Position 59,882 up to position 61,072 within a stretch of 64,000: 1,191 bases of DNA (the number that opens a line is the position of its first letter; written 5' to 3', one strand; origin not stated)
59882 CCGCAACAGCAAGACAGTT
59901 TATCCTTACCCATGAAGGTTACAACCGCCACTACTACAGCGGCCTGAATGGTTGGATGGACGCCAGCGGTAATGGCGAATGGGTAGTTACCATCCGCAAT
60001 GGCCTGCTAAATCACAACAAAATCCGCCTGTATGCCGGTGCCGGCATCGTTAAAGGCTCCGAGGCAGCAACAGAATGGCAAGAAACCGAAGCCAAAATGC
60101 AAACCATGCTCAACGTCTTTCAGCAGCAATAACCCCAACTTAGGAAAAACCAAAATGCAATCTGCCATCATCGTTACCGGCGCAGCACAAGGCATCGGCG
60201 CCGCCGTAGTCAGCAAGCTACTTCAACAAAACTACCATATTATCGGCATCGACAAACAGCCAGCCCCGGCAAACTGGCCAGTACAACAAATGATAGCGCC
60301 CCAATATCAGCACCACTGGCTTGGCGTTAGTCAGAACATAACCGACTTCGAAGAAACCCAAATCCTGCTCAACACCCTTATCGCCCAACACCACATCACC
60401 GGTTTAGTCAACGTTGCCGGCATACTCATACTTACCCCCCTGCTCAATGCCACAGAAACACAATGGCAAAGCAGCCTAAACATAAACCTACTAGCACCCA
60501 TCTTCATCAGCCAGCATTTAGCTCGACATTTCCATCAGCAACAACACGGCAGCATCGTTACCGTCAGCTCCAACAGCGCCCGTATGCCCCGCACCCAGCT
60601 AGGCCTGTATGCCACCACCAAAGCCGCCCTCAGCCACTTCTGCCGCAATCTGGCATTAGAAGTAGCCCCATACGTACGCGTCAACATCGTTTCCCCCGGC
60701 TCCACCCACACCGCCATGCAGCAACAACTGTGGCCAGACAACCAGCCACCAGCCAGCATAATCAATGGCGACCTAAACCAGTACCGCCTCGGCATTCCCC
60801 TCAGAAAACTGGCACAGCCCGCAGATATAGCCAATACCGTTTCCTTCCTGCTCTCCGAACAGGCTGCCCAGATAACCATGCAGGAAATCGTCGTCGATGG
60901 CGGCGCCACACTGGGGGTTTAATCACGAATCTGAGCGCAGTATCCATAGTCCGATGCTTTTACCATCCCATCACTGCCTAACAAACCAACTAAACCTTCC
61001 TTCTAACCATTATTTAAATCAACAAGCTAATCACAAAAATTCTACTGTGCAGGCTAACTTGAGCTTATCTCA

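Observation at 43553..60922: Anguibactin/acinetobactin-type siderophore locus with split NRPS architecture downstream of tRNA-Phe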

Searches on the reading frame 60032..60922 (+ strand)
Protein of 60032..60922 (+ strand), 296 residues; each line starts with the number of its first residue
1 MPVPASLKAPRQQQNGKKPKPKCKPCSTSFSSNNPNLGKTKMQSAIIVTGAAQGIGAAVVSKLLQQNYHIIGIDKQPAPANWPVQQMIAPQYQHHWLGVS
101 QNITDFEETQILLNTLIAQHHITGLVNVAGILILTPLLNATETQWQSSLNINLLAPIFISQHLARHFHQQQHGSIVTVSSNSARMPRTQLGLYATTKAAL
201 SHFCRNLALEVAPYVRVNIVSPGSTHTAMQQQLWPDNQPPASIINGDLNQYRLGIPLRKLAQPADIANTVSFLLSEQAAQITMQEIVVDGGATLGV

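Call 6: search_protein_families(library=ncbifam, proteins=[window:60032-60922:+])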
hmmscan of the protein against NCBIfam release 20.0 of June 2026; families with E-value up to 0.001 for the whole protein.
window:60032-60922:+ (296 aa): 218 families (the best 25 are shown)
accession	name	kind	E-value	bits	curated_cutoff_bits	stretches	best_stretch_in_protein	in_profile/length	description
TIGR04316.1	dhbA_paeA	equivalog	4.8e-80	268.7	300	1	47-295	2-250/250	2,3-dihydro-2,3-dihydroxybenzoate dehydrogenase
NF006074.0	PRK08220.1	equivalog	6.7e-79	265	312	1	44-295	9-250/251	2,3-dihydro-2,3-dihydroxybenzoate dehydrogenase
NF005559.1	PRK07231.1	subfamily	2.2e-46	158.4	215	1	45-293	6-248/249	glucose 1-dehydrogenase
NF009466.0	PRK12826.1-2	subfamily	2.9e-39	135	222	1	42-293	2-245/248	3-oxoacyl-ACP reductase FabG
NF006598.0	PRK09135.1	equivalog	8.4e-39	133.6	288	1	40-294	3-247/249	pteridine reductase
NF005309.0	PRK06841.1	subfamily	3.7e-38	131.5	286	1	44-294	16-254/255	GolD/DthD family dehydrogenase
NF009464.0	PRK12824.1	subfamily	1.1e-37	130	269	1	43-292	2-242/245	3-oxoacyl-ACP reductase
NF047420.2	EF_P_mod_YmfI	equivalog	2.9e-37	128.6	238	1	46-291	2-234/236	elongation factor P 5-aminopentanone reductase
TIGR01830.1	3oxo_ACP_reduc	equivalog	4.1e-37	128.2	297.75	1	47-291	2-237/239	3-oxoacyl-[acyl-carrier-protein] reductase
NF005095.0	PRK06523.1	subfamily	7.2e-37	127.3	231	1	45-292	12-257/261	oxidoreductase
NF005893.0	PRK07856.1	equivalog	1.1e-36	126.4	255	1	44-292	10-241/255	SDR family oxidoreductase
NF005753.0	PRK07577.1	equivalog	2.5e-35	122.2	310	1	45-295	5-235/237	SDR family oxidoreductase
NF006121.0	PRK08265.1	subfamily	3.1e-35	122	294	1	45-292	9-245/263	short chain dehydrogenase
NF052558.1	MBtsdlDhBudC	equivalog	1.3e-33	116.6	270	1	45-293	5-242/250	meso-2,3-butanediol dehydrogenase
NF009468.0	PRK12826.1-4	equivalog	2.4e-33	115.9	318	1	44-294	8-249/256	SDR family oxidoreductase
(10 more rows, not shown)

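Call 16: find_encoding_contigs(protein=window:60155-60922:+, flank=10000, max_places=10)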
Protein window:60155-60922:+ (255 aa): no gene with exactly this product is on record in the collection.

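Call 18: find_homologous_proteins(query=window:60155-60922:+, max_evalue=1e-30)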
Query window:60155-60922:+ (255 aa): 886 proteins with E <= 1e-30 among 8000 candidates; the best 120 are listed.
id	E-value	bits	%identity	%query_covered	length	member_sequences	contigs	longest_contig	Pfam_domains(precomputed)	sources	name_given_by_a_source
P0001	1.6e-161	553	99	100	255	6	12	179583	PF08659.17,PF13561.13,PF23441.1,PF08643.17,PF00106.32,PF01370.28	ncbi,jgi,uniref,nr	ncbi:SDR family NAD(P)-dependent oxidoreductase [Snodgrassella alvi]|jgi:2,3-dihydro-2,3-dihydroxybe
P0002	3.3e-133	461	82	100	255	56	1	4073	PF08659.17,PF13561.13,PF23441.1,PF00106.32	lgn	-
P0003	1.5e-132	458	83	100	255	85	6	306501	PF08659.17,PF13561.13,PF08643.17,PF00106.32,PF01370.28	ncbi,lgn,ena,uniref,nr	ncbi:SDR family oxidoreductase [Snodgrassella sp. W8124]|uniref:SDR family oxidoreductase n=1 Tax=Sn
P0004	1.5e-131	455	82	100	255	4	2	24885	PF08659.17,PF13561.13,PF08643.17,PF00106.32,PF01370.28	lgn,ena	-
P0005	5.3e-122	424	78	100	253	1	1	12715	PF08659.17,PF13561.13,PF08643.17,PF00106.32,PF01370.28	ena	-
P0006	2.1e-107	376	67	100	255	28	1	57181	PF08659.17,PF13561.13,PF23441.1,PF00106.32,PF01370.28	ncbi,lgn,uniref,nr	ncbi:SDR family oxidoreductase [Acinetobacter gerneri]|uniref:SDR family oxidoreductase n=1 Tax=Acin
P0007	1.8e-106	373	67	100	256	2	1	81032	PF08659.17,PF13561.13,PF00106.32,PF01370.28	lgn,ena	-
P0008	1.5e-104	367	68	100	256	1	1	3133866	PF08659.17,PF13561.13,PF23441.1,PF00106.32,PF01370.28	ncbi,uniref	ncbi:SDR family oxidoreductase [Acinetobacter sp. WZC-1]|uniref:SDR family oxidoreductase n=1 Tax=Ac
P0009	6.5e-104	365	67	100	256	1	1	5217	PF08659.17,PF13561.13,PF23441.1,PF00106.32,PF01370.28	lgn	-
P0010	4.7e-103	362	65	100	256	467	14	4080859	PF08659.17,PF16363.12,PF13561.13,PF23441.1,PF00106.32,PF01370.28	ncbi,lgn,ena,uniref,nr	ncbi:SDR family oxidoreductase [Acinetobacter pittii]|uniref:SDR family oxidoreductase n=1 Tax=Acine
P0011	1.2e-102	361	64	100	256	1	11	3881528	PF08659.17,PF16363.12,PF13561.13,PF23441.1,PF00106.32,PF01370.28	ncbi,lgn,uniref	ncbi:SDR family oxidoreductase [Acinetobacter sp. XH1741]|uniref:SDR family oxidoreductase n=1 Tax=u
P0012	1.6e-102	360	64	100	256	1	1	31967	PF08659.17,PF16363.12,PF02719.22,PF13561.13,PF23441.1,PF00106.32,PF01370.28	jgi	-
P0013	2.2e-102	360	64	100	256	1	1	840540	PF08659.17,PF16363.12,PF13561.13,PF23441.1,PF00106.32,PF01370.28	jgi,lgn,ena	-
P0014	4.0e-102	359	64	100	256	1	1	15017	PF08659.17,PF16363.12,PF13561.13,PF23441.1,PF00106.32,PF01370.28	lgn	-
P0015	4.8e-102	359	64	100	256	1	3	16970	PF08659.17,PF16363.12,PF13561.13,PF23441.1,PF00106.32,PF01370.28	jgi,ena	-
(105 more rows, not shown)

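Call 19: find_encoding_contigs(protein=P0001, flank=10000, max_places=10)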
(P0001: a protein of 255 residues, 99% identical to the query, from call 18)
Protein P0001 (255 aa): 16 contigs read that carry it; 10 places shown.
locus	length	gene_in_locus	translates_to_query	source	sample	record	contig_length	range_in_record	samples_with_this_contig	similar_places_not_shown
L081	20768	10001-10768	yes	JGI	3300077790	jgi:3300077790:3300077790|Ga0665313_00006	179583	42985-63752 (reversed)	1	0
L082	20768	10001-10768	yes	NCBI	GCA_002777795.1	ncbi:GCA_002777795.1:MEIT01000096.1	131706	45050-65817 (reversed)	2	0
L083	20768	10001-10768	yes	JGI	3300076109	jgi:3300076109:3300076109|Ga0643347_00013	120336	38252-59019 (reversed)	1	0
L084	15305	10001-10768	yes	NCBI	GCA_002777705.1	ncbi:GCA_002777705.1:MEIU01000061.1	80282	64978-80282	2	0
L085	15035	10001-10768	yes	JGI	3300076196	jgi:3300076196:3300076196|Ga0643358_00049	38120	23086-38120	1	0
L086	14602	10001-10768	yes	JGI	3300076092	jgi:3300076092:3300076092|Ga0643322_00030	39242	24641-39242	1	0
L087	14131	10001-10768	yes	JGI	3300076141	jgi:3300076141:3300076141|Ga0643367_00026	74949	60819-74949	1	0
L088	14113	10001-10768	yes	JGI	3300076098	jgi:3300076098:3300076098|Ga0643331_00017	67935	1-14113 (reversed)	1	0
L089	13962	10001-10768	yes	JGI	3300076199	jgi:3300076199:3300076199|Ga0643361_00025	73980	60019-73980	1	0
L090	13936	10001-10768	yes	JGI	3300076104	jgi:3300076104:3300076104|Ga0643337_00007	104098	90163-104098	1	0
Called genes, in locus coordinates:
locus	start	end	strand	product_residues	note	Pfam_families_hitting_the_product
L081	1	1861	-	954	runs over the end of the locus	PF00668:Condensation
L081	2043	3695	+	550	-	PF00501:AMP-binding, PF13193:AMP-binding_C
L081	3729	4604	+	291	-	PF00857:Isochorismatase, PF00550:PP-binding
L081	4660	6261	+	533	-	PF00664:ABC_membrane, PF00005:ABC_tran, PF13304:AAA_21 (faint), PF02463:SMC_N (weak)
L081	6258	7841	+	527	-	PF02463:SMC_N (weak), PF00005:ABC_tran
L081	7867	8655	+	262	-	PF17837:4PPT_N, PF01648:ACPS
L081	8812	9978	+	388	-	PF00425:Chorismate_bind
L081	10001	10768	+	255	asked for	PF00106:adh_short, PF01370:Epimerase (weak), PF08659:KR, PF23441:SDR (weak), PF13561:adh_short_C2, PF08643:DUF1776 (weak)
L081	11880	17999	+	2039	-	PF13018:ESPR, PF05658:YadA_head (faint), PF05662:YadA_stalk, PF06320:GCN5L1 (faint), PF23203:KIF21A (faint), PF05662:YadA_stalk, PF05662:YadA_stalk, PF03895:YadA_anchor (weak), +3 more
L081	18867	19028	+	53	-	-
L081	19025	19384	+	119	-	-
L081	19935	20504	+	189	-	PF10634:Iron_transport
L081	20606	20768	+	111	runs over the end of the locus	PF13473:Cupredoxin_1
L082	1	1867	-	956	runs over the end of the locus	PF00668:Condensation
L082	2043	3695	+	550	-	PF00501:AMP-binding, PF13193:AMP-binding_C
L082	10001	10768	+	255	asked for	PF00106:adh_short, PF01370:Epimerase (weak), PF08659:KR, PF23441:SDR (weak), PF13561:adh_short_C2, PF08643:DUF1776 (weak)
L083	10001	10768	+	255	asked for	PF00106:adh_short, PF01370:Epimerase (weak), PF08659:KR, PF23441:SDR (weak), PF13561:adh_short_C2, PF08643:DUF1776 (weak)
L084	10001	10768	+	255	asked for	PF00106:adh_short, PF01370:Epimerase (weak), PF08659:KR, PF23441:SDR (weak), PF13561:adh_short_C2, PF08643:DUF1776 (weak)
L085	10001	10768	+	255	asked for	PF00106:adh_short, PF01370:Epimerase (weak), PF08659:KR, PF23441:SDR (weak), PF13561:adh_short_C2, PF08643:DUF1776 (weak)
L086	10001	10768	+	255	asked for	PF00106:adh_short, PF01370:Epimerase (weak), PF08659:KR, PF23441:SDR (weak), PF13561:adh_short_C2, PF08643:DUF1776 (weak)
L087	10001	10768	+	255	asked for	PF00106:adh_short, PF01370:Epimerase (weak), PF08659:KR, PF23441:SDR (weak), PF13561:adh_short_C2, PF08643:DUF1776 (weak)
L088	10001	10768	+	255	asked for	PF00106:adh_short, PF01370:Epimerase (weak), PF08659:KR, PF23441:SDR (weak), PF13561:adh_short_C2, PF08643:DUF1776 (weak)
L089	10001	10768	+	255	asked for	PF00106:adh_short, PF01370:Epimerase (weak), PF08659:KR, PF23441:SDR (weak), PF13561:adh_short_C2, PF08643:DUF1776 (weak)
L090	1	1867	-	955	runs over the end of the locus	PF00668:Condensation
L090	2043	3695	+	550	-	PF00501:AMP-binding, PF13193:AMP-binding_C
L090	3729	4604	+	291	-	PF00857:Isochorismatase, PF00550:PP-binding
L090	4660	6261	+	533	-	PF00664:ABC_membrane, PF00005:ABC_tran, PF02463:SMC_N (faint), PF13304:AAA_21 (faint)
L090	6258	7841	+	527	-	PF02463:SMC_N (weak), PF00005:ABC_tran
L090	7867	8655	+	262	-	PF17837:4PPT_N, PF01648:ACPS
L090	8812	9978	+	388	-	PF00425:Chorismate_bind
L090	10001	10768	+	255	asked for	PF00106:adh_short, PF01370:Epimerase (weak), PF08659:KR, PF23441:SDR (weak), PF13561:adh_short_C2, PF08643:DUF1776 (weak)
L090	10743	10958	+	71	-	-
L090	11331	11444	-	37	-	-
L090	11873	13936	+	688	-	?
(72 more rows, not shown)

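Call 37: search_protein_families(library=pfam, proteins=[window:60155-60922:+], max_evalue=0.1)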
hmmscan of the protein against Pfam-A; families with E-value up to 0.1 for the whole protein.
window:60155-60922:+ (255 aa): 8 families
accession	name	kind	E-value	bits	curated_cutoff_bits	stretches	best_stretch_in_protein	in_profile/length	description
PF00106.31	adh_short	-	4e-43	147.6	26.6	1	4-195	2-193/195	short chain dehydrogenase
PF13561.12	adh_short_C2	-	2e-42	145.8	27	1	9-252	1-236/236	Enoyl-(Acyl carrier protein) reductase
PF08659.16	KR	-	2.4e-08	34.5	22.6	1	4-169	2-166/180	KR domain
PF01370.27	Epimerase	-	1.2e-06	28.5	20.9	1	5-168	1-158/240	NAD dependent epimerase/dehydratase family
PF23441.1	SDR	-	3.4e-06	27.1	27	1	80-251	90-255/258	SDR-like rossmann domain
PF08643.16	DUF1776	-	1.8e-05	24.7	25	1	94-173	106-187/294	Fungal family of unknown function (DUF1776)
PF16363.11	GDP_Man_Dehyd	-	0.0094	15.9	27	1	6-90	1-85/332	GDP-mannose 4,6 dehydratase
PF02719.21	Polysacc_synt_2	-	0.021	14.5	20.2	1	5-158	1-144/293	Polysaccharide biosynthesis protein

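Call 80: find_encoding_contigs(protein=P0005, flank=10000, max_places=2)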
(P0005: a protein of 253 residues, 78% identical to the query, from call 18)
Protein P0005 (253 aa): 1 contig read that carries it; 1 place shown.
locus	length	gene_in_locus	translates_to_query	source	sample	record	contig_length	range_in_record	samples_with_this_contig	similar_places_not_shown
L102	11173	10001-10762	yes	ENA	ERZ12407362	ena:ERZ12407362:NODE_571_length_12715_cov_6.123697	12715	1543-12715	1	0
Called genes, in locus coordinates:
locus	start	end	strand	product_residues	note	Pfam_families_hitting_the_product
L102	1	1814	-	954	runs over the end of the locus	PF00668:Condensation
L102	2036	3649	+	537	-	PF00501:AMP-binding, PF13193:AMP-binding_C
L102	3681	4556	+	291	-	PF00857:Isochorismatase, PF00550:PP-binding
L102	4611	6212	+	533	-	PF00664:ABC_membrane, PF00005:ABC_tran, PF02463:SMC_N (faint), PF13476:AAA_23 (faint), PF13304:AAA_21 (weak)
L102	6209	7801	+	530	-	PF02463:SMC_N (weak), PF00005:ABC_tran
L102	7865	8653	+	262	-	PF17837:4PPT_N, PF01648:ACPS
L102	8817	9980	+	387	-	PF00425:Chorismate_bind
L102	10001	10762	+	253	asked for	PF00106:adh_short, PF01370:Epimerase (faint), PF08659:KR, PF13561:adh_short_C2, PF08643:DUF1776 (weak)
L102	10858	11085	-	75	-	PF13443:HTH_26, PF01381:HTH_3 (weak)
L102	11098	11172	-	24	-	?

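Call 81: find_encoding_contigs(protein=P0003, flank=10000, max_places=3)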
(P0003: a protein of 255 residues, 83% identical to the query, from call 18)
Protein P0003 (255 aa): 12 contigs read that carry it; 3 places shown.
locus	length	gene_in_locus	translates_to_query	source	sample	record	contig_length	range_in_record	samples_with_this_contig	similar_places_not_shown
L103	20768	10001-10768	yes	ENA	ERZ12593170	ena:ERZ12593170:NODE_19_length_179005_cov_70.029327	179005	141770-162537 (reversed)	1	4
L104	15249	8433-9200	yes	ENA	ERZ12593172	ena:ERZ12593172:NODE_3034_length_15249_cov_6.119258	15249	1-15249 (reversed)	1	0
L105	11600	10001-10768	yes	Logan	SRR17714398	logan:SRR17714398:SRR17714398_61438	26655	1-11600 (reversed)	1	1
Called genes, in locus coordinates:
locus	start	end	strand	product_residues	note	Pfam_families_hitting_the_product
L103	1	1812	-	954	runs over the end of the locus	PF00668:Condensation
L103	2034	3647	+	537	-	PF00501:AMP-binding, PF13193:AMP-binding_C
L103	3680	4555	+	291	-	PF00857:Isochorismatase, PF00550:PP-binding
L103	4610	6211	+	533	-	PF00664:ABC_membrane, PF00005:ABC_tran, PF02463:SMC_N (faint), PF13304:AAA_21 (weak)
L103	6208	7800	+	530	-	PF02463:SMC_N (weak), PF00005:ABC_tran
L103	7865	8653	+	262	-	PF17837:4PPT_N, PF01648:ACPS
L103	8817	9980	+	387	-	PF00425:Chorismate_bind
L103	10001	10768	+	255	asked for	PF00106:adh_short, PF01370:Epimerase (faint), PF08659:KR, PF13561:adh_short_C2, PF08643:DUF1776 (weak)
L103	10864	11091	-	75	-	PF13443:HTH_26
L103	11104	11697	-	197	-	PF11188:DUF2975 (weak)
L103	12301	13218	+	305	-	PF00892:EamA, PF03151:TPT (faint), PF00892:EamA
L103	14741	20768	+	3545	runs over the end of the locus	PF13018:ESPR, PF05658:YadA_head (faint), PF05662:YadA_stalk, PF16947:Ferredoxin_N (faint), PF05662:YadA_stalk, PF03895:YadA_anchor (weak)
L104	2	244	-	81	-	?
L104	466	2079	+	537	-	PF00501:AMP-binding, PF13193:AMP-binding_C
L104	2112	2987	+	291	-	PF00857:Isochorismatase, PF00550:PP-binding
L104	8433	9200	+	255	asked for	PF00106:adh_short, PF01370:Epimerase (faint), PF08659:KR, PF13561:adh_short_C2, PF08643:DUF1776 (weak)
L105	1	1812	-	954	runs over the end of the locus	PF00668:Condensation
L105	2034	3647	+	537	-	PF00501:AMP-binding, PF13193:AMP-binding_C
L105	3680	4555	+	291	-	PF00857:Isochorismatase, PF00550:PP-binding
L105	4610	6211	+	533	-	PF00664:ABC_membrane, PF00005:ABC_tran, PF02463:SMC_N (faint), PF13304:AAA_21 (weak)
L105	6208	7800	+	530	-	PF02463:SMC_N (weak), PF00005:ABC_tran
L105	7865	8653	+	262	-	PF17837:4PPT_N, PF01648:ACPS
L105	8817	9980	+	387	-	PF00425:Chorismate_bind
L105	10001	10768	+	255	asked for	PF00106:adh_short, PF01370:Epimerase (faint), PF08659:KR, PF13561:adh_short_C2, PF08643:DUF1776 (weak)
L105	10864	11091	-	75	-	PF13443:HTH_26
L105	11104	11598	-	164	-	PF11188:DUF2975 (weak)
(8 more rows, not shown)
